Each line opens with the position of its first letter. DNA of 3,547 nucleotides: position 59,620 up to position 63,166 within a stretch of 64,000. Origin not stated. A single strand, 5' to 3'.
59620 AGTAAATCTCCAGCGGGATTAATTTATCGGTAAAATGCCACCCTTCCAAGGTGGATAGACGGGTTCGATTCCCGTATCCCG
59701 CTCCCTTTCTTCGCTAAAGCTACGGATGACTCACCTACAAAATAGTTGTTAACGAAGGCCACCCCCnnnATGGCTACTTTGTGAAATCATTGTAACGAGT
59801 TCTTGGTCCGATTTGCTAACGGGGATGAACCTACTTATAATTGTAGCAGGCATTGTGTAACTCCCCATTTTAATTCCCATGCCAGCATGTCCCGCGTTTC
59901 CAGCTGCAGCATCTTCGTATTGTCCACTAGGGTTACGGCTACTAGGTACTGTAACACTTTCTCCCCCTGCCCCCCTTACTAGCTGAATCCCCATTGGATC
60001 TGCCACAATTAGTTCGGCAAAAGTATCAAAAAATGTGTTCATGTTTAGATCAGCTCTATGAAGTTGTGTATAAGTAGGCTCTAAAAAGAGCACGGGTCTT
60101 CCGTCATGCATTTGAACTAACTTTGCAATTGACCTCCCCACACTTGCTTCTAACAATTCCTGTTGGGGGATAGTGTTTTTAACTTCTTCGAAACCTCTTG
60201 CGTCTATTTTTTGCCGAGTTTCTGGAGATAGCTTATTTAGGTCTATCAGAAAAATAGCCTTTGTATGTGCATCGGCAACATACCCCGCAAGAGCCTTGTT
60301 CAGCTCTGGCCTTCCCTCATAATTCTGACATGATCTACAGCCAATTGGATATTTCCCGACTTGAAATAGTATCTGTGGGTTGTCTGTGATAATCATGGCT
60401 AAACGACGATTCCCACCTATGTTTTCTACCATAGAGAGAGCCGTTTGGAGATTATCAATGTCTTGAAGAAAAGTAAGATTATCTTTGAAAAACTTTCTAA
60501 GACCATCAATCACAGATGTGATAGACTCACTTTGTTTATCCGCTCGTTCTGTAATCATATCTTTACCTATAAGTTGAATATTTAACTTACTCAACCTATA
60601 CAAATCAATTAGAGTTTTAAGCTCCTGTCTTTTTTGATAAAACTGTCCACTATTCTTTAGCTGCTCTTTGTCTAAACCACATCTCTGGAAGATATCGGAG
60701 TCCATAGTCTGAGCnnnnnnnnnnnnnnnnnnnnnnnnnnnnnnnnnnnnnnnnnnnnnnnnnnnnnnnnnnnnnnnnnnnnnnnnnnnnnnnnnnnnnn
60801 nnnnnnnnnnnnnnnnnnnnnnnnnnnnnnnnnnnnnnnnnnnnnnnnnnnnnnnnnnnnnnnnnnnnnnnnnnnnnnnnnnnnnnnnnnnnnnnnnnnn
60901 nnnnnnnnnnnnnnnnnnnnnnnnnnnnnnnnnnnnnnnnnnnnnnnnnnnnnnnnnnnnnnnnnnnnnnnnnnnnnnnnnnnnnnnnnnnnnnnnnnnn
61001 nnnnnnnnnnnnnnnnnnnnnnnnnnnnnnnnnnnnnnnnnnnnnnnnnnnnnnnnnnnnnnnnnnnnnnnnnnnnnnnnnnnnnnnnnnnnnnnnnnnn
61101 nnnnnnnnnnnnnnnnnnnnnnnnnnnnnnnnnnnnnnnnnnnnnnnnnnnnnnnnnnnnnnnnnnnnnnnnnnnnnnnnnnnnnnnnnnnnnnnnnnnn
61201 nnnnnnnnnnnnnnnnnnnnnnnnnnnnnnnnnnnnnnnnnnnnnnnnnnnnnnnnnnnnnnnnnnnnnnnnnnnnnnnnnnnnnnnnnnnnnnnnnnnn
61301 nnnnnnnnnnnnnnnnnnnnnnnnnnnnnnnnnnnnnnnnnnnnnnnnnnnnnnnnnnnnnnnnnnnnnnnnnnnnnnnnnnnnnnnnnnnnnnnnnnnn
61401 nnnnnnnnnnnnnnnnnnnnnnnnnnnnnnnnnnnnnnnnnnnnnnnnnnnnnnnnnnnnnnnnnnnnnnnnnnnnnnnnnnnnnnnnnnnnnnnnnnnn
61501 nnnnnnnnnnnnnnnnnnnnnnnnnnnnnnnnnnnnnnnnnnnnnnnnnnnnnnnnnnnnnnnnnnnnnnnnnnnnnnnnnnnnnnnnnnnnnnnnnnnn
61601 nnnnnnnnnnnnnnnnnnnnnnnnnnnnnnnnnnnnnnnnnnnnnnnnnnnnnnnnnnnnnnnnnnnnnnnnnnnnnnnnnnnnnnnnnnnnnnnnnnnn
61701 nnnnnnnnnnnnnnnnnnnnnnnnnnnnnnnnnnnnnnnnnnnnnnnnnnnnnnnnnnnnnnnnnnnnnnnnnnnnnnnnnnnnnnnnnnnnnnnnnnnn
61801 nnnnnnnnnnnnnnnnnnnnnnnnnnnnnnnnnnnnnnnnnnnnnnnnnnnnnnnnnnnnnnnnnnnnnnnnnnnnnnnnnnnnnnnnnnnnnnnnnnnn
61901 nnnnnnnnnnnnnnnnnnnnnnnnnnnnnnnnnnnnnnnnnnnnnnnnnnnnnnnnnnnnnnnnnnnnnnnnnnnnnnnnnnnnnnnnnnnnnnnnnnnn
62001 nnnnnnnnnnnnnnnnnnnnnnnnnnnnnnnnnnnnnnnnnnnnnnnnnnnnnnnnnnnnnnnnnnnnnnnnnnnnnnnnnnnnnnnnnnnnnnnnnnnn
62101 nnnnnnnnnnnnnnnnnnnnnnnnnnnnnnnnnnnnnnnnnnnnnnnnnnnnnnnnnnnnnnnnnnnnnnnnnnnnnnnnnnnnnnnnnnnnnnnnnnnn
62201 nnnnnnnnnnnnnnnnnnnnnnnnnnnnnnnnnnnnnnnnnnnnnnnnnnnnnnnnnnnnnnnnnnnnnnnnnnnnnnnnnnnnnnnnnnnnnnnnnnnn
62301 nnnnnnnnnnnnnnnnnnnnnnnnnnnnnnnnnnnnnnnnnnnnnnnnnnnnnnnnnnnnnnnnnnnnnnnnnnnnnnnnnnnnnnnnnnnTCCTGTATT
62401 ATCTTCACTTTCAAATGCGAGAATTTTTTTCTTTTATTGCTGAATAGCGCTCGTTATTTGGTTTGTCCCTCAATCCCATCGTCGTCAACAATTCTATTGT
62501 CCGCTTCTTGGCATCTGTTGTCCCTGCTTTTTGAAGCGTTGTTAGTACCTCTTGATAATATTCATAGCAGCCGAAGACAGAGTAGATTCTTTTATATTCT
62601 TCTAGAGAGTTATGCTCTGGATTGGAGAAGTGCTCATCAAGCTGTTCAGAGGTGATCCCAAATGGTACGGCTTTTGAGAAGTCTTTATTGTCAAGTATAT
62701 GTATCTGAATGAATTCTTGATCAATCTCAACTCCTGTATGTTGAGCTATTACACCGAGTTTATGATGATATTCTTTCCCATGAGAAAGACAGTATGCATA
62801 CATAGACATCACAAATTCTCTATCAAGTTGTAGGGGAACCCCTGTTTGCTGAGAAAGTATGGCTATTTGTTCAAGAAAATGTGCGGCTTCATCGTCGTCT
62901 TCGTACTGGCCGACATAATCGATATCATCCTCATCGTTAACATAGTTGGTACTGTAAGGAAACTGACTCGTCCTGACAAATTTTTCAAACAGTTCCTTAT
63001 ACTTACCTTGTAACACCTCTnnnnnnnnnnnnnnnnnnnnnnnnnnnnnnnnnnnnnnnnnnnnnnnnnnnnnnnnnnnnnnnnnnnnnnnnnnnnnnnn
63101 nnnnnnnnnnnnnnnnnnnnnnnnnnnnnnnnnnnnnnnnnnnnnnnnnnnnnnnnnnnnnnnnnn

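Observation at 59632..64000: Low-GC block of large orphan genes immediately downstream of tRNA-Gly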

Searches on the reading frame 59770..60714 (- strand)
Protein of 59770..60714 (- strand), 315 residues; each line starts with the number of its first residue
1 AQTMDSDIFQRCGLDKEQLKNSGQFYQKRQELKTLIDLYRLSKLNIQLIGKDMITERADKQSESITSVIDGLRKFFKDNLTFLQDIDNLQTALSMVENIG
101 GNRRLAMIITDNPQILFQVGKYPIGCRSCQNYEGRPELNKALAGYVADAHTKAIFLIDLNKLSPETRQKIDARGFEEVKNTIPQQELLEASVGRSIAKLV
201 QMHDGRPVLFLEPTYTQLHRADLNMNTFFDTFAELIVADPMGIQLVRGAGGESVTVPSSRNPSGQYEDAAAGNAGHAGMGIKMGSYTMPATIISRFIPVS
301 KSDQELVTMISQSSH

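Call 64: predict_structure(alignment_id=A5)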
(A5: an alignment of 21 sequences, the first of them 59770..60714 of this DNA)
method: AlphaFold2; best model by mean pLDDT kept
length: 315 residues; sequences in the alignment: 21
mean_pLDDT: 57.9   pTM: 0.45
mean pLDDT of the five models: 57.9, 56.5, 55.2, 54.6, 51.6
residues with pLDDT >= 90: 0; 70-90: 97; 50-70: 103; < 50: 115
segments of 3 or more residues with pLDDT < 50: 1-7, 13-22, 95-102, 121-134, 215-223, 237-243, 248-252, 259-304, 313-315
pLDDT, mean of each block of 10 residues (from residue 1): 40 48 66 81 71 69 79 86 77 50 62 64 37 48 56 71 82 73 80 69 65 50 54 48 49 49 40 27 30 32 48 43
secondary structure, 60 per line:
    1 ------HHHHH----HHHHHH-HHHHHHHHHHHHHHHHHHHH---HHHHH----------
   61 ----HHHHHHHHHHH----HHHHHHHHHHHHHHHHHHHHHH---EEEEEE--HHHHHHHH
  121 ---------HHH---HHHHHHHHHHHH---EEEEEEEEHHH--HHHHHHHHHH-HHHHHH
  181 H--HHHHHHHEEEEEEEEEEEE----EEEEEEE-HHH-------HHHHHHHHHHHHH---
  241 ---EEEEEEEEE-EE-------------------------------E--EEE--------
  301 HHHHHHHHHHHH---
elements in order: H7-11 H16-21 H23-42 H46-50 H65-75 H80-101 E105-110 H113-120 H136-147 E151-158 H164-173 H175-181 H184-190 E191-202 E207-213 H225-237 E244-252 E290-292 H301-312

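Call 67: fold_search(model_id=the predicted structure, library=pdb)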
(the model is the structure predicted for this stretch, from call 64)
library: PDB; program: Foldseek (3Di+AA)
matches with E <= 10: 661; with E <= 0.001: 0
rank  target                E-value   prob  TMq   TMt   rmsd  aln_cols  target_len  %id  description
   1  2fe7_B                8.8e-03  0.98  0.25  0.41   5.8       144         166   14  The crystal structure of a probable N-acetyltransferase from Pseudomonas aeruginosa (released 2006-01-24)
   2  2hv2_D                9.3e-03  0.95  0.24  0.20   5.3       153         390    9  Crystal Structure of Conserved Protein of Unknown Function from Enterococcus faecalis V583 at 2.4 A Resolution, Probab (released 2006-08-29)
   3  2hv2_A                1.4e-02  0.93  0.24  0.20   5.0       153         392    9  Crystal Structure of Conserved Protein of Unknown Function from Enterococcus faecalis V583 at 2.4 A Resolution, Probab (released 2006-08-29)
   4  2g3t_A                2.7e-02  0.85  0.22  0.36   6.9       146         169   10  Crystal structure of human spermidine/spermine N1-acetyltransferase (hSSAT) (released 2006-03-07)
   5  2b4d_A                2.8e-02  0.90  0.24  0.39   5.9       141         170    9  SSAT+COA+SP- SP disordered (released 2006-01-17)
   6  5zgn_C                3.0e-02  0.77  0.23  0.38   6.3       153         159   11  The crystal structure of KacTA-DNA complex (released 2019-04-03)
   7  5u08_A                3.2e-02  0.96  0.27  0.48   5.0       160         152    9  Crystal structure of an aminoglycoside acetyltransferase meta-AAC0020 from an uncultured soil metagenomic sample in co (released 2017-02-08)
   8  5f47_B                3.8e-02  0.94  0.27  0.47   5.1       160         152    9  Crystal structure of an aminoglycoside acetyltransferase meta-AAC0020 from an uncultured soil metagenomic sample in co (released 2015-12-30)
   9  2b4b_B                3.8e-02  0.87  0.24  0.38   6.1       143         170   10  SSAT+COA+BE-3-3-3, K26R mutant (released 2006-01-17)
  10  5u08_D                4.1e-02  0.94  0.26  0.48   4.9       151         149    8  Crystal structure of an aminoglycoside acetyltransferase meta-AAC0020 from an uncultured soil metagenomic sample in co (released 2017-02-08)
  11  5hmn_C                4.3e-02  0.90  0.25  0.44   5.0       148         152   11  Crystal structure of an aminoglycoside acetyltransferase HMB0005 from an uncultured soil metagenomic sample, unknown a (released 2016-02-17)
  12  2r7h_A                4.3e-02  0.75  0.23  0.39   6.2       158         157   10  CRYSTAL STRUCTURE OF A putative acetyltransferase of the GNAT family (DDE_3044) FROM DESULFOVIBRIO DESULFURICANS SUBSP (released 2007-09-25)
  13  3fb3_B                4.6e-02  0.72  0.21  0.38   7.4       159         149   10  Crystal Structure of Trypanosoma Brucei Acetyltransferase, Tb11.01.2886 (released 2008-11-25)
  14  3sxn_A                4.8e-02  0.60  0.21  0.18   6.5       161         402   11  Mycobacterium tuberculosis Eis protein initiates modulation of host immune responses by acetylation of DUSP16/MKP-7 (released 2012-05-23)
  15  3bj7_B                5.1e-02  0.90  0.25  0.42   6.1       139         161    8  Spermine/spermidine N1-acetyltransferase from mouse: Crystal structure of a ternary complex reveals solvent-mediated s (released 2008-09-16)
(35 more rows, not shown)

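Call 95: fold_search(model_id=the predicted structure, library=viral)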
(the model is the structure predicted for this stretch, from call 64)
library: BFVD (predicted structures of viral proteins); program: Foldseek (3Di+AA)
matches with E <= 10: 497; with E <= 0.001: 0
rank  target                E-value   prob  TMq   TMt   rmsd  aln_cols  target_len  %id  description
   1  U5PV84                1.3e-03  0.97  0.33  0.27  13.7       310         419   11  Uncharacterized protein [Cyanophage PP]
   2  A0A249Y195            1.9e-03  0.99  0.25  0.14  11.2       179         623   14  (no name in the UniProt tables at hand)
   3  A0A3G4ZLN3            4.3e-03  0.96  0.24  0.35   6.7       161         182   12  N-acyltransferase [Terrestrivirus sp.]
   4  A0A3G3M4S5            6.4e-03  0.84  0.22  0.33   7.3       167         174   13  Uncharacterized protein [Arthrobacter phage Isolde]
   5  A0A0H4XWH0            9.2e-03  0.85  0.26  0.25   7.6       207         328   11  glycylpeptide N-tetradecanoyltransferase [Salmon gill poxvirus]
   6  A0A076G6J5            1.2e-02  0.89  0.21  0.42   6.8       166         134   12  (no name in the UniProt tables at hand)
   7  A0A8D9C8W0            1.5e-02  0.90  0.25  0.17   8.3       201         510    9  Uncharacterized protein [uncultured marine phage]
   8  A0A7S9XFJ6            1.6e-02  0.95  0.25  0.40   8.2       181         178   12  Uncharacterized protein [Virus NIOZ-UU157]
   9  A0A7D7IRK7            1.6e-02  0.80  0.23  0.17  14.2       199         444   10  (no name in the UniProt tables at hand)
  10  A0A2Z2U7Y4            1.8e-02  0.92  0.26  0.47   6.1       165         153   11  Uncharacterized protein [Ralstonia phage RPSC1]
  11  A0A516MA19            1.8e-02  0.16  0.13  0.05  25.4       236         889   16  (no name in the UniProt tables at hand)
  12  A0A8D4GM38            1.9e-02  0.69  0.26  0.14  14.0       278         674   12  (no name in the UniProt tables at hand)
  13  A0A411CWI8            2.0e-02  0.85  0.26  0.26  10.5       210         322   12  (no name in the UniProt tables at hand)
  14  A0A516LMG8            2.1e-02  0.69  0.22  0.35   6.6       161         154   14  (no name in the UniProt tables at hand)
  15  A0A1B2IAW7            2.8e-02  0.77  0.21  0.21   5.9       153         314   11  (no name in the UniProt tables at hand)
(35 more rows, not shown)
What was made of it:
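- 59902..60444 (-): Conserved C-terminal domain (residues ~650-830 of the 874-aa piece). Signature: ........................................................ Weak GNAT-fold hits from a low-confidence model (calls 64, 67, 95).
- On GNAT acyltransferase superfamily: However, E-values are 1e-3 or weaker, TM-scores are 0.4-0.48, and the model has pLDDT 57.9 (calls 64, 67, 95).
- Closest known: GNAT. Same: The order of secondary-structure elements fits beta1-alpha1-alpha2-beta2-beta3-beta4-alpha3-beta5 (calls 64, 67, 95).
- Foldseek hits are almost exclusively GNAT or N-acyltransferase folds in two libraries (calls 67, 95).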

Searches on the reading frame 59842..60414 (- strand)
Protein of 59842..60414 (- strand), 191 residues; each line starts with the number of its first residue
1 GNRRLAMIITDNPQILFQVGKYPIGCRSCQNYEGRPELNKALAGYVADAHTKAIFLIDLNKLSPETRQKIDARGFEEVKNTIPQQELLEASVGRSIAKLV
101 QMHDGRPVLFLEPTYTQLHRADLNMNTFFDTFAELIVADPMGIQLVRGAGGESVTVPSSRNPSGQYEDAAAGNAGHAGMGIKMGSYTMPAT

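Call 71: search_solved_structures(query=A6, max_evalue=10)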
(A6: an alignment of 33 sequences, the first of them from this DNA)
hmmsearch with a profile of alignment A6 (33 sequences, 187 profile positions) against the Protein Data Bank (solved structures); distinct sequences matched with E-value up to 10: 3.
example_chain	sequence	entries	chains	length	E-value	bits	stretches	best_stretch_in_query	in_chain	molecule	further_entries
6zyt_BBB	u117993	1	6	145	0.4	13.7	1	138-186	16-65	Streptavidin/Rhizavidin Hybrid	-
4jnj_A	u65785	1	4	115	1.2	12.1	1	146-186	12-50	Streptavidin/Rhizavidin Hybrid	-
1qzm_A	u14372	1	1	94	1.5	11.8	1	76-139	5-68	ATP-dependent protease La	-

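Call 72: search_protein_families(library=pfam, alignment_id=A6, max_evalue=1)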
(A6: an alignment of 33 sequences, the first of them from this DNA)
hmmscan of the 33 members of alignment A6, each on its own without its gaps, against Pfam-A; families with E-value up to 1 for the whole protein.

A. member 1, seq(191 aa): 0 families

B. families by the number of members that match (of 33 scanned): 23 families
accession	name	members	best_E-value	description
PF05872.18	HerA_C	1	0.013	Helicase HerA-like C-terminal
PF02335.20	Cytochrom_C552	1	0.019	Cytochrome c552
PF09886.14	DUF2113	1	0.027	Uncharacterized protein conserved in archaea (DUF2113)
PF06964.18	Alpha-L-AF_C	1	0.054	Alpha-L-arabinofuranosidase C-terminal domain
PF07393.17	Sec10_HB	1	0.057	Exocyst complex component Sec10-like, alpha-helical bundle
PF15935.10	RnlA_toxin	1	0.065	RNase LS, bacterial toxin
PF04464.20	Glyphos_transf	1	0.073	CDP-Glycerol:Poly(glycerophosphate) glycerophosphotransferase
PF24395.1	OLD-like_TOPRIM_1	1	0.075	OLD-like TOPRIM 1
PF25712.1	crAss_CARGO2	1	0.09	Crassvirus Cargo protein 2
PF24348.1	DUF7508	1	0.093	Domain of unknown function (DUF7508)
PF13717.11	Zn_ribbon_4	1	0.094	zinc-ribbon domain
PF17886.7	ArsA_HSP20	1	0.094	HSP20-like domain found in ArsA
PF25198.1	Spore_GerAC_N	1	0.13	Spore germination protein N-terminal domain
PF23920.1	DUF7259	1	0.13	Domain of unknown function (DUF7259)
PF15234.11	LAT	1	0.14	Linker for activation of T-cells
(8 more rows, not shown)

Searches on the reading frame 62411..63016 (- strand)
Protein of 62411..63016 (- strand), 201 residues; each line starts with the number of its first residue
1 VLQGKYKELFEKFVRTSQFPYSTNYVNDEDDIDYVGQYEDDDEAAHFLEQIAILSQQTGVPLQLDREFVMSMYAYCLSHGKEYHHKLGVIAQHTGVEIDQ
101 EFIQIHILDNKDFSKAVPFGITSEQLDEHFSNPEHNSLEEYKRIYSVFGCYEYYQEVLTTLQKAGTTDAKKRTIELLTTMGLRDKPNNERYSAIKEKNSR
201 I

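Call 5: search_protein_families(library=pfam, proteins=[window:62411-63016:-], max_evalue=1)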
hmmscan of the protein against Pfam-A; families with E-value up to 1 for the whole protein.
window:62411-63016:- (201 aa): 0 families

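Call 8: search_protein_families(library=padloc, proteins=[window:62411-63016:-], max_evalue=1)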
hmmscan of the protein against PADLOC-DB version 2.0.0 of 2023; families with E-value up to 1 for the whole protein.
window:62411-63016:- (201 aa): 0 families

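Call 9: search_protein_families(library=ncbifam, proteins=[window:62411-63016:-], max_evalue=1)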
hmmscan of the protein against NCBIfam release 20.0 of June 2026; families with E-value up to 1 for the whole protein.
window:62411-63016:- (201 aa): 0 families

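Call 43: search_protein_families(library=phrogs, proteins=[window:62411-63016:-], max_evalue=1)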
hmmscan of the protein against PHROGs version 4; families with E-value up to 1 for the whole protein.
window:62411-63016:- (201 aa): 2 families
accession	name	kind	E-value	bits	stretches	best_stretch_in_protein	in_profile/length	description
phrog_7265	-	unknown function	0.086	14.4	1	75-134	12-72/91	-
phrog_4601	-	unknown function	0.18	13.2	0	25-52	28-55/85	-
